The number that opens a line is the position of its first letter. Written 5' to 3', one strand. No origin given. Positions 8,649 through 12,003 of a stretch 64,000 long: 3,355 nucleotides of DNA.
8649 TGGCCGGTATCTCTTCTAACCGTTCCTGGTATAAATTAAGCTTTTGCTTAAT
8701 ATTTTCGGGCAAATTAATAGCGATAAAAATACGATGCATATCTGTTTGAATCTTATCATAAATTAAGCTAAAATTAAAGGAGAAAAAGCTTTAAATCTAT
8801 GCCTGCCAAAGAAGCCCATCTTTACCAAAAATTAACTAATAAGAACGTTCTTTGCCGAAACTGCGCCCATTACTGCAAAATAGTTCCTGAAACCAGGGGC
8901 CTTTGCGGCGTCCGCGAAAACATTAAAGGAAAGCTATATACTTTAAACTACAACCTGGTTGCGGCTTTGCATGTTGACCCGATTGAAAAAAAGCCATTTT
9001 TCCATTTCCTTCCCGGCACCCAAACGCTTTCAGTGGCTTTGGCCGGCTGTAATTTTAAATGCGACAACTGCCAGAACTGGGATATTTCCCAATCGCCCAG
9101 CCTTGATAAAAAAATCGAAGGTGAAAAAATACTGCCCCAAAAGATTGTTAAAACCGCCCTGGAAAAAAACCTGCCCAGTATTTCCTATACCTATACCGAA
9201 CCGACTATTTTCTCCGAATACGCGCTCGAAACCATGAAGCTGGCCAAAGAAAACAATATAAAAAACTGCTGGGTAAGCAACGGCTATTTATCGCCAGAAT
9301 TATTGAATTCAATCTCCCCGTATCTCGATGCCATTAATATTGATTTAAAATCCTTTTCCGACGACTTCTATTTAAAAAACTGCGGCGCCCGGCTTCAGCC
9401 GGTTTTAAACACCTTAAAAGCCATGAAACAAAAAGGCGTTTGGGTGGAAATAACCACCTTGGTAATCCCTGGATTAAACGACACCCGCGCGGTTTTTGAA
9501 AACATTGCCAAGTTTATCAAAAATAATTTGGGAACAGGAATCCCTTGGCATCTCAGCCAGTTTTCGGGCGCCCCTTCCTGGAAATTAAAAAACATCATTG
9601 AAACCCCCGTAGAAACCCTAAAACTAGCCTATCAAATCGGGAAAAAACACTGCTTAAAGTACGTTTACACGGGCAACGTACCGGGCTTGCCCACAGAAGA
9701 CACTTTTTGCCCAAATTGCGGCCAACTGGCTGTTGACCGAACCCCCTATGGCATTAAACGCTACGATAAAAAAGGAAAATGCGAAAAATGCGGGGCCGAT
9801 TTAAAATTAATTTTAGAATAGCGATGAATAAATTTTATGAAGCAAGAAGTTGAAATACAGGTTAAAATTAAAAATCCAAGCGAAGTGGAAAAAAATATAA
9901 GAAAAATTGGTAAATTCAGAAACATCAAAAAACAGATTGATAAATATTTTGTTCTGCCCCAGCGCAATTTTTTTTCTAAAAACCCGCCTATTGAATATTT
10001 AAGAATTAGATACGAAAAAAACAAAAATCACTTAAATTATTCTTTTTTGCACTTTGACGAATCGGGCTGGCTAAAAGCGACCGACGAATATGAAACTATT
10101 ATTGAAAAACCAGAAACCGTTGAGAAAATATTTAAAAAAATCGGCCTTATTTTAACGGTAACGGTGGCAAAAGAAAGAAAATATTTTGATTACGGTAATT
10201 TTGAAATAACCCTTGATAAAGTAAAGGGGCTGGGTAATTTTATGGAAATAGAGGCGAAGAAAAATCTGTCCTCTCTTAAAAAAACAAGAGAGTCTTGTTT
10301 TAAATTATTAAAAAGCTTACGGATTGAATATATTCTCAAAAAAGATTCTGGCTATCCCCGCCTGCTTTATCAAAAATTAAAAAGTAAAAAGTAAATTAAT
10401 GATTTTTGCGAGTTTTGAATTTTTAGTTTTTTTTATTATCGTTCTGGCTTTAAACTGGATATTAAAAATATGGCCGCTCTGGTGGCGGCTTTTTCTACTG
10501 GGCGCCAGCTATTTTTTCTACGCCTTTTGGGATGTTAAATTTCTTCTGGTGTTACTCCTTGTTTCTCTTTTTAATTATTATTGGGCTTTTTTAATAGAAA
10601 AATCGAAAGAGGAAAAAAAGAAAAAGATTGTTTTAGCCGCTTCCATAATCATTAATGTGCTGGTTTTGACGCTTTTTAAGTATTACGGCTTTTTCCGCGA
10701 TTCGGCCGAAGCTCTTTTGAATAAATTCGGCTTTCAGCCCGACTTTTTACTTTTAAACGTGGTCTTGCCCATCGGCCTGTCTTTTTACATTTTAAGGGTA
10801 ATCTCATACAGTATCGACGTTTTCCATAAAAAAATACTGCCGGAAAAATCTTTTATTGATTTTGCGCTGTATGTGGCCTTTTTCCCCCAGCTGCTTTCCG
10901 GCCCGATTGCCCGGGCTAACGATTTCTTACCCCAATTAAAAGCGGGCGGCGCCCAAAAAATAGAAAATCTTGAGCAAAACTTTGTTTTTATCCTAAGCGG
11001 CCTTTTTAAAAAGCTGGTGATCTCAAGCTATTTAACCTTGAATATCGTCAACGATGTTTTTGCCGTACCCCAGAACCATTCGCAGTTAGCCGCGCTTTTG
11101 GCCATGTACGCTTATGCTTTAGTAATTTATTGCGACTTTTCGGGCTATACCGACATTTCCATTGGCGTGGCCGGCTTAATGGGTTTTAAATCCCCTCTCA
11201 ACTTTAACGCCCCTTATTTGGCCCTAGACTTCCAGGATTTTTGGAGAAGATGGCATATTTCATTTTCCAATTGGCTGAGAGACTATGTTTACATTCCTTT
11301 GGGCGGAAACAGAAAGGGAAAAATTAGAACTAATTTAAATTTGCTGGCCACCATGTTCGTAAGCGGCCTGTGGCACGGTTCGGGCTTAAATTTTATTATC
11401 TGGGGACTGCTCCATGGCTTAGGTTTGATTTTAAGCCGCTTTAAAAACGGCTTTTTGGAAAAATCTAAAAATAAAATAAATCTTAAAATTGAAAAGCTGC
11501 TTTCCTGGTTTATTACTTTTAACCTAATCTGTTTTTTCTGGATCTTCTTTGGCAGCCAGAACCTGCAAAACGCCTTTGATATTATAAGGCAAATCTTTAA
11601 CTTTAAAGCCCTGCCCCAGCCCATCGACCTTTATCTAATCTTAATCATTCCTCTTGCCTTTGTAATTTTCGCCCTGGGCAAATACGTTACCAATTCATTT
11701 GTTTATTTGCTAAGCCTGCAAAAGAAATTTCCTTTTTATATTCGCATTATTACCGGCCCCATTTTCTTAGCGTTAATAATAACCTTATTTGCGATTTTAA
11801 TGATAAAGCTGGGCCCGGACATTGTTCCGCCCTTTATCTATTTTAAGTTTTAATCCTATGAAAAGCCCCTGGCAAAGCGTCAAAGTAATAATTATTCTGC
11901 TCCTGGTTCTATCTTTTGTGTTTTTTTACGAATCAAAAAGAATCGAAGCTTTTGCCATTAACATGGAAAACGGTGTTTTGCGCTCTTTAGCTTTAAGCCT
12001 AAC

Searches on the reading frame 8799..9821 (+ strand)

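Call 45: search_protein_families(library=pfam, proteins=[window:8799-9821:+], max_evalue=0.00001)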
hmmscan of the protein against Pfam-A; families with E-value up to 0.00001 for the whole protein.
window:8799-9821:+ (340 aa): 2 families
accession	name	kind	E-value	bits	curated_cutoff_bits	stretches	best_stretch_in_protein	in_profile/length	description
PF04055.27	Radical_SAM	-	1.1e-20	74.9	29.5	1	82-229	5-157/166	Radical SAM superfamily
PF13353.11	Fer4_12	-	2.2e-06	28.5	22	1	77-181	8-111/137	4Fe-4S single cluster domain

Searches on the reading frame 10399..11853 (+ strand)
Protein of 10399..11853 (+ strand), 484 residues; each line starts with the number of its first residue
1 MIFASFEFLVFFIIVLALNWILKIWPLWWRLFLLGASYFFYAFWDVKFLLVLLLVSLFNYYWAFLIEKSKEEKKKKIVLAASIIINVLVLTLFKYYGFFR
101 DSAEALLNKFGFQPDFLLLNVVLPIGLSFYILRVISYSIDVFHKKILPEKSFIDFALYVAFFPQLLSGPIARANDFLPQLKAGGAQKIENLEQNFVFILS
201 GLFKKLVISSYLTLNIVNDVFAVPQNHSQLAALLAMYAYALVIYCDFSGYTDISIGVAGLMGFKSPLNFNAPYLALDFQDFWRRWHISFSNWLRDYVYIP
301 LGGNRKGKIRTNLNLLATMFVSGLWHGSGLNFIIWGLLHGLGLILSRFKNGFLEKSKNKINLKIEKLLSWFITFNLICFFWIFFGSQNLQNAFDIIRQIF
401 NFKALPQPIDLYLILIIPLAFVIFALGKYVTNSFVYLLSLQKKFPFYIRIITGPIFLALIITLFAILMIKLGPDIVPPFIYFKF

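Call 36: search_protein_families(library=pfam, proteins=[window:10399-11853:+], max_evalue=0.00001)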
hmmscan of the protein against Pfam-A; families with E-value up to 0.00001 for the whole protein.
window:10399-11853:+ (484 aa): 1 family
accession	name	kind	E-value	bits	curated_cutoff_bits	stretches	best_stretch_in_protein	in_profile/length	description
PF03062.24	MBOAT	-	4.8e-33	115.3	27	1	46-384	9-332/337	MBOAT, membrane-bound O-acyltransferase family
